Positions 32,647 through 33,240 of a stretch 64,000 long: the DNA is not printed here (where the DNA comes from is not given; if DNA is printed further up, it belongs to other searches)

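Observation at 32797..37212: Three-subunit hydantoinase/acetone-carboxylase-family enzyme (HyuA-like, HyuB-like, small Cys-rich subunit) as island cargo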

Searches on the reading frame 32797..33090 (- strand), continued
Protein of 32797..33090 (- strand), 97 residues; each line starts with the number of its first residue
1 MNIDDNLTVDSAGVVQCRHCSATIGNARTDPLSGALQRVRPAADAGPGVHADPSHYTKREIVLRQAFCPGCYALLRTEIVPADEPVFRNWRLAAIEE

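Call 40: search_protein_families(library=ncbifam, proteins=[L002:676-1794:+, L002:1791-2618:+, L002:2624-3190:+, L002:3204-4418:+, L002:4411-5877:+, L002:10279-11031:+, L002:11028-11717:+, L003:10365-12311:-, L037:791-1279:+, L042:12853-14295:+], max_evalue=0.00001)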
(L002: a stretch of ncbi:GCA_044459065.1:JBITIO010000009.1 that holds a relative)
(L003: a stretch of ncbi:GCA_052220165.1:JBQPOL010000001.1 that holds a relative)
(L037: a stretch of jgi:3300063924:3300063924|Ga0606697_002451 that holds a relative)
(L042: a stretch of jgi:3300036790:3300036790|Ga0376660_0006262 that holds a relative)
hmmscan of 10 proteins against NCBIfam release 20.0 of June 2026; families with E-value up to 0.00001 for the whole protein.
L002:676-1794:+ (372 aa): 2 families
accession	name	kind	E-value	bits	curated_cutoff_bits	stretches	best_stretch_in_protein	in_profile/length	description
TIGR02272.1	gentisate_1_2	equivalog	9.4e-80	268.1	442.1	1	24-364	2-333/336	gentisate 1,2-dioxygenase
NF049978.1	AminoSalDhMabB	equivalog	4.3e-59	200.7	650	1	25-363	1-331/351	5-aminosalicylate 1,2-dioxygenase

L002:1791-2618:+ (275 aa): 6 families
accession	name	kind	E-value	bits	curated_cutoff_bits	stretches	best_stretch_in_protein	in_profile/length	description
NF053535.1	DhyDRhmHlse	equivalog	3.5e-48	164.3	500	1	62-269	68-275/284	2,4-didehydro-3-deoxy-L-rhamnonate hydrolase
TIGR02303.1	HpaG-C-term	equivalog_domain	4.6e-40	137.6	276.4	1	49-272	28-242/245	4-hydroxyphenylacetate degradation bifunctional isomerase/decarboxylase, C-terminal subunit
NF007967.0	PRK10691.1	equivalog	4.6e-37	127.5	201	1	65-246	17-200/219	fumarylacetoacetate hydrolase family protein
NF011750.0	PRK15203.1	equivalog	2.1e-28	99.3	811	1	64-271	222-421/429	4-hydroxyphenylacetate degradation bifunctional isomerase/decarboxylase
NF009399.0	PRK12764.1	equivalog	7.4e-28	97.8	444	1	58-246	15-200/501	fumarylacetoacetate hydrolase family protein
TIGR02305.1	HpaG-N-term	equivalog_domain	1.1e-24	87.1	228.65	1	65-272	1-205/205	4-hydroxyphenylacetate degradation bifunctional isomerase/decarboxylase, N-terminal subunit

L002:2624-3190:+ (188 aa): 1 family
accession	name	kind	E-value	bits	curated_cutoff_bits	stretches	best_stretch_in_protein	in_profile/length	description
TIGR03083.1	TIGR03083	domain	1.5e-21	77.7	50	1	3-176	4-180/202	maleylpyruvate isomerase family mycothiol-dependent enzyme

L002:3204-4418:+ (404 aa): 52 families (the best 25 are shown)
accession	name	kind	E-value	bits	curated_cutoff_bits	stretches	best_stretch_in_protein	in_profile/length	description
NF006021.0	PRK08163.1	equivalog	1.7e-115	386.2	459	1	5-395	4-389/398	3-hydroxybenzoate 6-monooxygenase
NF005062.0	PRK06475.1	equivalog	1.7e-63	214.9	524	1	7-394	4-392/401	FAD-binding protein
NF005720.0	PRK07538.1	subfamily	1.4e-51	175.8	400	1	7-359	3-363/418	hypothetical protein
NF033623.1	urate_HpxO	equivalog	1.4e-51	175.6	500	1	9-366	2-348/381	FAD-dependent urate hydroxylase HpxO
NF005313.0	PRK06847.1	subfamily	2.5e-50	171.5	372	1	7-361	5-348/375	hypothetical protein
NF005243.0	PRK06753.1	equivalog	9.2e-41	139.9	365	1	8-376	2-351/374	hypothetical protein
TIGR03219.1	salicylate_mono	equivalog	6.1e-39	133.8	446.35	1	9-366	3-375/414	salicylate 1-monooxygenase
NF005566.0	PRK07236.1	subfamily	4.5e-31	108.1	333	2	2-221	2-212/386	hypothetical protein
NF005691.0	PRK07494.1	equivalog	4.9e-20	71.5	459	1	3-171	5-172/404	UbiH/UbiF family hydroxylase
NF005599.0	PRK07333.1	equivalog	6.4e-20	71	549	1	4-172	10-183/414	ubiquinone biosynthesis hydroxylase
NF005761.0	PRK07588.1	equivalog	4.9e-18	65.2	454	1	9-324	3-316/392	FAD-binding domain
TIGR01988.1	Ubi-OHases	subfamily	8.5e-18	64.4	224.65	1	9-364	2-353/387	ubiquinone biosynthesis hydroxylase, UbiH/UbiF/VisC/COQ6 family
NF006448.0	PRK08773.1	equivalog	1.4e-16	60.2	614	1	2-343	2-336/393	UbiH/UbiF family hydroxylase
NF006002.0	PRK08132.1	subfamily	4.6e-16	58.3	416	1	4-347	23-356/552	FAD-dependent oxidoreductase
NF005452.0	PRK07045.1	equivalog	9.8e-16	57.6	397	2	8-171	7-169/388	putative monooxygenase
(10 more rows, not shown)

L002:4411-5877:+ (488 aa): 40 families (the best 25 are shown)
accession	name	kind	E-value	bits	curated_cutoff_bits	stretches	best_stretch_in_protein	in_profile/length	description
TIGR02299.1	HpaE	equivalog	8.4e-128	427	638.35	1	18-486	2-476/488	5-carboxymethyl-2-hydroxymuconate semialdehyde dehydrogenase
TIGR01804.1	BADH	equivalog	1.2e-125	419.6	668.6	1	21-482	2-467/467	betaine-aldehyde dehydrogenase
NF045736.1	PaDhStyDRhodo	equivalog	2.6e-122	408.8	800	1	18-487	4-478/479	phenylacetaldehyde dehydrogenase StyD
NF010000.0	PRK13473.1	subfamily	3.4e-121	405.2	615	1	18-484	4-470/475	aminobutyraldehyde dehydrogenase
NF009725.0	PRK13252.1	equivalog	3.4e-120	401.8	593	1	18-486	8-479/488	betaine-aldehyde dehydrogenase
NF045735.1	PaDhStyDPseudo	equivalog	1e-117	393.8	850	1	18-486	4-481/483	phenylacetaldehyde dehydrogenase StyD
TIGR03216.1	OH_muco_semi_DH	equivalog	1.3e-113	380.2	693.25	1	21-486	5-479/481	2-hydroxymuconic semialdehyde dehydrogenase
NF007352.0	PRK09847.1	equivalog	4.1e-103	345.5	850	1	12-486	15-491/495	aldehyde dehydrogenase PuuC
TIGR03374.1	ABALDH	equivalog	6e-103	345.2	909.3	1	18-485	3-470/472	aminobutyraldehyde dehydrogenase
NF050026.1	AcaldDHExaC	equivalog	2.8e-100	336.3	900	1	15-486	14-493/503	acetaldehyde dehydrogenase ExaC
TIGR01780.1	SSADH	subfamily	1.2e-98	331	646.35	1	39-482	4-448/448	succinate-semialdehyde dehydrogenase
TIGR04284.1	aldehy_Rv0768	hypoth_equivalog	3.9e-97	326.2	775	1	18-485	2-477/480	aldehyde dehydrogenase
NF006916.0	PRK09407.1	equivalog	3.3e-96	323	521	1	29-485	31-491/526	succinic semialdehyde dehydrogenase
NF040648.1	lactal_redase_Meth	equivalog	2.6e-95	320.2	650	1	37-470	16-446/463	lactaldehyde dehydrogenase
NF052305.1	DioxValDhHalo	equivalog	2.2e-92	310.5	750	1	20-479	8-474/483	2,5-dioxovalerate dehydrogenase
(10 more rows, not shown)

L002:10279-11031:+ (250 aa): 225 families (the best 25 are shown)
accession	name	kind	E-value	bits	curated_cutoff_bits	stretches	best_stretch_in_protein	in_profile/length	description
NF005853.0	PRK07774.1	equivalog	9.9e-61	205.3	303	1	2-250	3-249/250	SDR family oxidoreductase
NF005559.1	PRK07231.1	subfamily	1e-60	205.3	215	1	3-248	2-248/249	glucose 1-dehydrogenase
NF004198.0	PRK05653.1-3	equivalog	7.7e-58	195.8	296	1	2-248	4-247/248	3-oxoacyl-ACP reductase FabG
NF047923.1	pyridox_DH_SDR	equivalog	2.3e-56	191.1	325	1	4-248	2-241/243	pyridoxal 4-dehydrogenase, SDR-type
NF009466.0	PRK12826.1-2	subfamily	9.1e-54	182.5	222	1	5-248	3-245/248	3-oxoacyl-ACP reductase FabG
NF004791.0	PRK06138.1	equivalog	3.3e-52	177.3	312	1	1-248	1-250/252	SDR family oxidoreductase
NF052558.1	MBtsdlDhBudC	equivalog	3.7e-50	170.8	270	1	4-247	2-241/250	meso-2,3-butanediol dehydrogenase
NF004197.0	PRK05653.1-1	equivalog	2.2e-47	161.8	332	1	2-248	4-247/249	3-oxoacyl-ACP reductase FabG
TIGR01830.1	3oxo_ACP_reduc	equivalog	3.2e-47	161.3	297.75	1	9-248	2-239/239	3-oxoacyl-[acyl-carrier-protein] reductase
TIGR03206.1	benzo_BadH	equivalog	9.1e-46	156.2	431.2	1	4-248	2-249/250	2-hydroxycyclohexanecarboxyl-CoA dehydrogenase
NF005067.0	PRK06484.1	equivalog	5.4e-45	153.9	713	1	5-247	9-251/524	short chain dehydrogenase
NF005309.0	PRK06841.1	subfamily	2.5e-44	151.7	286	1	2-247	12-252/255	GolD/DthD family dehydrogenase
NF009468.0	PRK12826.1-4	equivalog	5.5e-44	150.8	318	1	2-247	4-247/256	SDR family oxidoreductase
NF009464.0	PRK12824.1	subfamily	1.6e-43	149.2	269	1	5-247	2-242/245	3-oxoacyl-ACP reductase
NF005472.0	PRK07067.1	equivalog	3.9e-43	147.9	338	1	2-247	3-254/257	L-iditol 2-dehydrogenase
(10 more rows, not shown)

L002:11028-11717:+ (229 aa): 25 families
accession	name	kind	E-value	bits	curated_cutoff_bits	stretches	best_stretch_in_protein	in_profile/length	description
NF004855.0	PRK06208.1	subfamily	1.5e-31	109.7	255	1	12-193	50-232/274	class II aldolase/adducin family protein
NF005123.0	PRK06557.1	subfamily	3.3e-23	82.5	251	1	25-193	32-200/223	L-ribulose-5-phosphate 4-epimerase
NF005484.0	PRK07090.1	equivalog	1.2e-22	80.5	261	1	6-197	32-222/260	aldolase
NF053537.1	DhpthDcsPhtC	equivalog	8.5e-21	74.4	200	1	6-182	1-187/232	3,4-dihydroxyphthalate decarboxylase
NF053831.1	RU1PAldHalo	equivalog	1.7e-20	73.4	300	1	27-189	25-183/208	ribulose-1-phosphate aldolase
NF005451.0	PRK07044.1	subfamily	6.5e-20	71.2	207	1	6-227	23-247/256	aldolase II superfamily protein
NF006208.0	PRK08333.1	equivalog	1.1e-19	70.8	267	1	36-183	34-178/189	aldolase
NF005186.0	PRK06661.1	equivalog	1e-17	64.7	339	1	6-188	7-190/235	hypothetical protein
NF009625.0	PRK13145.1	equivalog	1e-17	64.5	369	1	3-188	6-202/235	L-ribulose-5-phosphate 4-epimerase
NF005068.0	PRK06486.1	equivalog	4.9e-17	62.1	269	1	10-189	32-213/262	aldolase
NF006047.0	PRK08193.1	subfamily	1.2e-16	61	257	1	24-189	24-200/231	L-ribulose-5-phosphate 4-epimerase AraD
NF005302.0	PRK06833.1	equivalog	3.3e-16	59.4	264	1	30-192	31-190/214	L-fuculose-phosphate aldolase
TIGR00760.1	araD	equivalog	6.6e-16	58.2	389.1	1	22-186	22-195/228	L-ribulose-5-phosphate 4-epimerase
NF009003.0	PRK12348.1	subfamily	7.5e-16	58.5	331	1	24-190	23-198/228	L-ribulose-5-phosphate 4-epimerase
NF009002.0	PRK12347.1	subfamily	7.3e-13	48.3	386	1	16-188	16-200/231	L-ribulose-5-phosphate 4-epimerase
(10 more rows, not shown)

L003:10365-12311:- (648 aa): 26 families (the best 25 are shown)
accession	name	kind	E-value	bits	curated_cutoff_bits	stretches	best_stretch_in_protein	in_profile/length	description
NF005558.0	PRK07229.1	equivalog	2.6e-224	746.5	612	1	1-638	1-642/647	aconitate hydratase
TIGR01342.1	acon_putative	hypoth_equivalog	4.6e-201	669.4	719.15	1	5-643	2-651/655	putative aconitate hydratase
NF001614.1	PRK00402.1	subfamily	1e-105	353.8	385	1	4-412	2-414/415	aconitase/3-isopropylmalate dehydratase large subunit family protein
TIGR02086.1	IPMI_arch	subfamily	2.7e-96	322.8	410.15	1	3-412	1-409/411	3-isopropylmalate dehydratase/homoaconitate hydratase family large subunit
TIGR01343.1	hacA_fam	subfamily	1.7e-93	313.5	385.7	1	6-411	3-410/412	homoaconitate hydratase family protein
TIGR01340.1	aconitase_mito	equivalog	2.3e-91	307.2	825.35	2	25-409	52-472/745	aconitate hydratase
TIGR02083.1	LEU2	equivalog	2.3e-76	257.4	610.65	1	5-413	3-417/419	3-isopropylmalate dehydratase large subunit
NF040615.1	HacA_Meth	equivalog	3.9e-74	249.8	550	1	7-410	5-416/419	homoaconitase large subunit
NF009116.0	PRK12466.1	subfamily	2.7e-67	227.3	531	2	3-284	5-307/472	3-isopropylmalate dehydratase large subunit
NF004016.0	PRK05478.1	subfamily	3.6e-64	217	510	2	2-285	3-306/468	3-isopropylmalate dehydratase large subunit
NF008503.0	PRK11413.1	equivalog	3e-62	210.6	641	2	73-285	103-315/753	hydratase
NF006757.0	PRK09277.1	subfamily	6.7e-62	209.4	686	2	72-287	152-391/888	aconitate hydratase AcnA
NF009520.0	PRK12881.1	subfamily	1.1e-59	202.1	905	2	104-286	183-390/893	aconitate hydratase AcnA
TIGR01341.1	aconitase_1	equivalog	2.6e-53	180.9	945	2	115-287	191-375/876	aconitate hydratase AcnA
TIGR00139.1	h_aconitase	equivalog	3.7e-53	180.9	529.9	2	3-237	2-243/709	homoaconitase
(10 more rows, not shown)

L037:791-1279:+ (162 aa): 1 family
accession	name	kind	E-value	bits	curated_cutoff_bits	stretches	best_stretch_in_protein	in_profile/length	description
NF041685.1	ant_diox_AndAd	equivalog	6.8e-38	129.7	230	1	9-162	3-155/155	anthranilate 1,2-dioxygenase small subunit AndAd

L042:12853-14295:+ (480 aa): 6 families
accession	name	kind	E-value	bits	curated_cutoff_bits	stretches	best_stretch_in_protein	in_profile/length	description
NF042946.1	3PPDioc_HcaE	equivalog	2.1e-76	257.7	830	2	7-231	7-229/450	3-phenylpropionate/cinnamic acid dioxygenase subunit alpha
TIGR03229.1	benzo_1_2_benA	equivalog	4.7e-48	164.1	780.95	1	18-384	18-376/433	benzoate 1,2-dioxygenase large subunit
NF041684.1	ant_diox_AndAc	equivalog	8.8e-40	136.5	750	1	10-225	17-232/418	anthranilate 1,2-dioxygenase large subunit AndAc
TIGR03228.1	anthran_1_2_A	equivalog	1.9e-39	135.6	671.9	1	18-221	18-219/438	anthranilate 1,2-dioxygenase large subunit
NF058607.1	GlBtMonoOxGbcA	equivalog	3.4e-34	118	670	1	15-219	32-226/420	glycine betaine monooxygenase oxygenase subunit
NF052579.1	BetMthstMoxSdmAMthl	equivalog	2.5e-06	26.7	600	1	51-118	29-95/351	4beta-methylsterol monooxygenase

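Call 52: predict_structure(alignment_id=A1)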
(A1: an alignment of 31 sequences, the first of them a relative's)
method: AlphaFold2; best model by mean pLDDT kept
length: 97 residues; sequences in the alignment: 31
mean_pLDDT: 82.6   pTM: 0.72
mean pLDDT of the five models: 82.6, 82.6, 81.9, 81.5, 80.5
residues with pLDDT >= 90: 41; 70-90: 36; 50-70: 16; < 50: 4
segments of 3 or more residues with pLDDT < 50: none
pLDDT, mean of each block of 10 residues (from residue 1): 73 93 92 93 74 81 93 91 75 52
secondary structure, 60 per line:
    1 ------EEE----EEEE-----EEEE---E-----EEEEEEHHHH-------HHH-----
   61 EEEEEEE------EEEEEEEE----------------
elements in order: E7-9 E14-17 E23-26 E36-41 H42-45 E61-67 E74-81

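Call 55: fold_search(model_id=the predicted structure, library=pdb)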
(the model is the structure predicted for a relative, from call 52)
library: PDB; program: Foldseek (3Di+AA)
matches with E <= 10: 97; with E <= 0.001: 5
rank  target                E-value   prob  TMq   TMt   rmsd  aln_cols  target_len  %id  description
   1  5l9w_C                3.3e-04  1.00  0.65  0.51   4.9        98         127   19  Crystal structure of the Apc core complex (released 2017-01-18)
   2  5m45_C                4.7e-04  1.00  0.67  0.42   3.7        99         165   20  Structure of Acetone Carboxylase purified from Xanthobacter autotrophicus (released 2017-08-09)
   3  5svb_F                5.6e-04  1.00  0.62  0.39   4.1        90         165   20  Mechanism of ATP-Dependent Acetone Carboxylation, Acetone Carboxylase AMP bound structure (released 2017-08-09)
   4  5svb_C                6.3e-04  1.00  0.62  0.39   4.1        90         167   20  Mechanism of ATP-Dependent Acetone Carboxylation, Acetone Carboxylase AMP bound structure (released 2017-08-09)
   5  5svc_C                6.7e-04  1.00  0.63  0.40   4.3        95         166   19  Mechanism of ATP-Dependent Acetone Carboxylation, Acetone Carboxylase nucleotide-free structure (released 2017-08-09)
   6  1qba                  1.1e+00  0.18  0.32  0.05  13.1        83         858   13  BACTERIAL CHITOBIASE, GLYCOSYL HYDROLASE FAMILY 20 (released 1997-01-11)
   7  1c7s_A                1.7e+00  0.14  0.31  0.04  11.4        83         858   13  BETA-N-ACETYLHEXOSAMINIDASE MUTANT D539A COMPLEXED WITH DI-N-ACETYL-BETA-D-GLUCOSAMINE (CHITOBIASE) (released 2000-09-20)
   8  7r81_q1               2.1e+00  0.05  0.26  0.25  12.0       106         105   12  Structure of the translating Neurospora crassa ribosome arrested by cycloheximide (released 2021-12-01)
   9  4g3w                  2.4e+00  0.05  0.22  0.18  12.6        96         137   11  Crystal structure of a. aeolicus nlh1 gaf domain in an inactive state (released 2013-05-29)
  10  1c7t_A                2.7e+00  0.09  0.30  0.04  12.8        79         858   14  BETA-N-ACETYLHEXOSAMINIDASE MUTANT E540D COMPLEXED WITH DI-N ACETYL-D-GLUCOSAMINE (CHITOBIASE) (released 2000-09-20)
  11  9h8m                  2.8e+00  0.02  0.16  0.05  16.1       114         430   13  FAD-dependent monooxygenase sorC (released 2025-03-19)
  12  7qca_LOO              3.2e+00  0.04  0.24  0.24  13.5       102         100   14  Spraguea lophii ribosome (released 2022-11-30)
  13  1xod_B                3.6e+00  0.08  0.32  0.27   9.1        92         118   10  Crystal structure of X. tropicalis Spred1 EVH-1 domain (released 2005-01-25)
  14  4wzc                  3.8e+00  0.10  0.23  0.14   3.3        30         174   17  Understanding Extradiol Dioxygenase Mechanism in NAD+ Biosynthesis by Viewing Catalytic Intermediates - 2,3-cis-4,5-tran (released 2016-02-10)
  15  6z1g_A                3.8e+00  0.04  0.21  0.23  12.2        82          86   18  CryoEM structure of the interaction between Rubisco Activase small-subunit-like (SSUL) domain with Rubisco from Nostoc (released 2020-09-23)
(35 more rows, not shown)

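Call 60: search_protein_families(library=pfam, proteins=[L023:846-1778:+, L023:4283-5128:+, L023:10748-11530:-, L023:12059-12781:-, L020:8175-9479:+, L023:16013-17233:+, L020:12053-13423:+, L023:17236-18090:+, L033:4739-5677:-, L033:10826-12103:+], max_evalue=0.00001)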
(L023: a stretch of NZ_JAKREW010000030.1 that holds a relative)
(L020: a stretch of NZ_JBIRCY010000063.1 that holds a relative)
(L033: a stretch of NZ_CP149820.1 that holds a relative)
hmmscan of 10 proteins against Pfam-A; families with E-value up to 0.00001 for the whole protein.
L023:846-1778:+ (310 aa): 1 family
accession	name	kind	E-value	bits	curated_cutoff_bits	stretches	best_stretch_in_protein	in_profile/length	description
PF02653.21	BPD_transp_2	-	3e-32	112.3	26.8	1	14-296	3-268/269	Branched-chain amino acid transport system / permease component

L023:4283-5128:+ (281 aa): 4 families
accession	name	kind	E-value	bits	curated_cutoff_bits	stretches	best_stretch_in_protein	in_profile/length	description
PF20434.5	BD-FAE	-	3.9e-24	85.8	26.8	1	51-223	1-201/215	BD-FAE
PF07859.19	Abhydrolase_3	-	1.6e-18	67.7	25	1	66-179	2-112/210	alpha/beta hydrolase fold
PF00326.27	Peptidase_S9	-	4.2e-07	30.1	22.6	1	125-253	55-186/213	Prolyl oligopeptidase family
PF00135.34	COesterase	-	5.1e-06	26.2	27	0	117-150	166-199/515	Carboxylesterase family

L023:10748-11530:- (260 aa): 0 families

L023:12059-12781:- (240 aa): 2 families
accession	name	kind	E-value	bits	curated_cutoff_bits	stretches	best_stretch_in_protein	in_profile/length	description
PF07702.18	UTRA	-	4.1e-29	101.6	23.8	1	94-230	2-138/141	UTRA domain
PF00392.27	GntR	-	2.9e-14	52.9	27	1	9-68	1-60/64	Bacterial regulatory proteins, gntR family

L020:8175-9479:+ (434 aa): 2 families
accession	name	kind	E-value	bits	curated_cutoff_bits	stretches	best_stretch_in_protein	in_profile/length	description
PF01546.33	Peptidase_M20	-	3e-33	115.9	24.6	1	118-430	2-205/206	Peptidase family M20/M25/M40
PF07687.19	M20_dimer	-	1.3e-21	77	21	1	222-332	2-104/107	Peptidase dimerisation domain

L023:16013-17233:+ (406 aa): 1 family
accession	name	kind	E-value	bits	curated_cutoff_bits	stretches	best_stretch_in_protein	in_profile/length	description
PF00291.31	PALP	-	1e-40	140.4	35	1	66-389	6-295/295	Pyridoxal-phosphate dependent enzyme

L020:12053-13423:+ (456 aa): 4 families
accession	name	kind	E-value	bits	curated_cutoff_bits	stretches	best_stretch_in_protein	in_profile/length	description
PF00266.25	Aminotran_5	-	2.6e-45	155.4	21.5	1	132-444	44-371/371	Aminotransferase class-V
PF22580.2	KYNU_C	-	7.3e-10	39.2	27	1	369-448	8-90/90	Kynureninase C-terminal domain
PF00155.27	Aminotran_1_2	-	1.2e-07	31.8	19.7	1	134-316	45-250/361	Aminotransferase class I and II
PF01041.23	DegT_DnrJ_EryC1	-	1.8e-07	31.2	19.8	1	155-271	43-156/360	DegT/DnrJ/EryC1/StrS aminotransferase family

L023:17236-18090:+ (284 aa): 1 family
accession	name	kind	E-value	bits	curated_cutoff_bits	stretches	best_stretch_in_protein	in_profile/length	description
PF00290.26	Trp_syntA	-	3.5e-87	292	27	1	9-254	1-246/259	Tryptophan synthase alpha chain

L033:4739-5677:- (312 aa): 2 families
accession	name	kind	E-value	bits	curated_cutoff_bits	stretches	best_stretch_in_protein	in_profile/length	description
PF03466.25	LysR_substrate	-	9.5e-31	107.2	28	1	102-297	10-204/209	LysR substrate binding domain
PF00126.33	HTH_1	-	3.6e-23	81.7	26.6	1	10-68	1-59/60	Bacterial regulatory helix-turn-helix protein, lysR family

L033:10826-12103:+ (425 aa): 1 family
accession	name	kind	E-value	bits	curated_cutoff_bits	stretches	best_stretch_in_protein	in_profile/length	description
PF06808.19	DctM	-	4.8e-116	388.4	23.8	1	10-415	5-413/413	Tripartite ATP-independent periplasmic transporter, DctM component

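Call 61: search_protein_families(library=pfam, proteins=[L033:12140-13138:+, L034:11264-12238:+, L034:12672-14459:+, L024:11452-12492:+, L024:12527-13531:+, L024:13544-14896:+, L024:14900-16159:+, L011:913-2238:+, L011:2246-3841:+, L011:4509-5867:+], max_evalue=0.00001)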
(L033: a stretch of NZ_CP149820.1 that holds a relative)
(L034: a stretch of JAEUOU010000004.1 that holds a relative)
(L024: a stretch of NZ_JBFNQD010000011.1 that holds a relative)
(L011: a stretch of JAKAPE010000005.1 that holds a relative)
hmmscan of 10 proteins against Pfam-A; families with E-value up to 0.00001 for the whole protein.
L033:12140-13138:+ (332 aa): 1 family
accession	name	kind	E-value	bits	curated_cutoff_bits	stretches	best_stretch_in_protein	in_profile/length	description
PF03480.18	DctP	-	3.1e-41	142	23.4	1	45-307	16-278/286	Bacterial extracellular solute-binding protein, family 7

L034:11264-12238:+ (324 aa): 1 family
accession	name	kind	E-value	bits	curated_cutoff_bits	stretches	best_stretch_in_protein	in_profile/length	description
PF03480.18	DctP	-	1.1e-24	87.8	23.4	1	35-306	4-281/286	Bacterial extracellular solute-binding protein, family 7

L034:12672-14459:+ (595 aa): 0 families

L024:11452-12492:+ (346 aa): 2 families
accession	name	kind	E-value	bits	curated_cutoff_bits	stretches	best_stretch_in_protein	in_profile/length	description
PF00005.33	ABC_tran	-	1.8e-29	103.5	25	1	144-269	3-137/137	ABC transporter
PF13304.12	AAA_21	-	2.4e-06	28.3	27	0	154-175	1-22/304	AAA domain, putative AbiEii toxin, Type IV TA system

L024:12527-13531:+ (334 aa): 4 families
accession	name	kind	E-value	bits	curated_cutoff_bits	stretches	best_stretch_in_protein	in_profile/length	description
PF09084.16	NMT1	-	7.8e-25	88.5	20.5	1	69-257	17-204/216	NMT1/THI5 like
PF12974.12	Phosphonate-bd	-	1.4e-06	28.3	27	1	82-185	37-145/242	ABC transporter, phosphonate, periplasmic substrate-binding protein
PF16868.10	NMT1_3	-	1.7e-06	28.3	27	1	128-201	91-166/289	NMT1-like family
PF13379.11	NMT1_2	-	2.1e-06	28.2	24.7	1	57-263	23-239/252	NMT1-like family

L024:13544-14896:+ (450 aa): 1 family
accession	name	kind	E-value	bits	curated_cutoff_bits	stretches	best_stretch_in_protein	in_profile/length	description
PF00296.26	Bac_luciferase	-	1.2e-40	140.3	27.9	1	29-297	15-249/314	Luciferase-like monooxygenase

L024:14900-16159:+ (419 aa): 2 families
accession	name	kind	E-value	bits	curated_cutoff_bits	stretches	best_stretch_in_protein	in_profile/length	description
PF08028.16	Acyl-CoA_dh_2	-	7.3e-11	42.9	22.7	1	265-393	9-129/134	Acyl-CoA dehydrogenase, C-terminal domain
PF02771.21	Acyl-CoA_dh_N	-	1.3e-06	29.1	22.9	1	35-107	17-89/113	Acyl-CoA dehydrogenase, N-terminal domain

L011:913-2238:+ (441 aa): 3 families
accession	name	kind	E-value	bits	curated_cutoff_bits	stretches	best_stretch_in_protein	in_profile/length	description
PF13407.12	Peripla_BP_4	-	2.7e-46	158.7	35.1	1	145-415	1-258/258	Periplasmic binding protein domain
PF00532.27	Peripla_BP_1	-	2.9e-14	53.6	22.2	1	152-360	11-208/281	Periplasmic binding proteins and sugar binding domain of LacI family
PF13377.12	Peripla_BP_3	-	5.3e-06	27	26.5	0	284-360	23-100/167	Periplasmic binding protein-like domain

L011:2246-3841:+ (531 aa): 1 family
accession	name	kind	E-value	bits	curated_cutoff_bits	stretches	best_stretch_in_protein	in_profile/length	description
PF00005.33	ABC_tran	-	5.8e-44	150.4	25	2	55-204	1-137/137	ABC transporter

L011:4509-5867:+ (452 aa): 1 family
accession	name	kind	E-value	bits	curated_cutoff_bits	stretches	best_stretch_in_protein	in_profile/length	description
PF02653.21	BPD_transp_2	-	1.1e-28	100.6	26.8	1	151-411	4-268/269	Branched-chain amino acid transport system / permease component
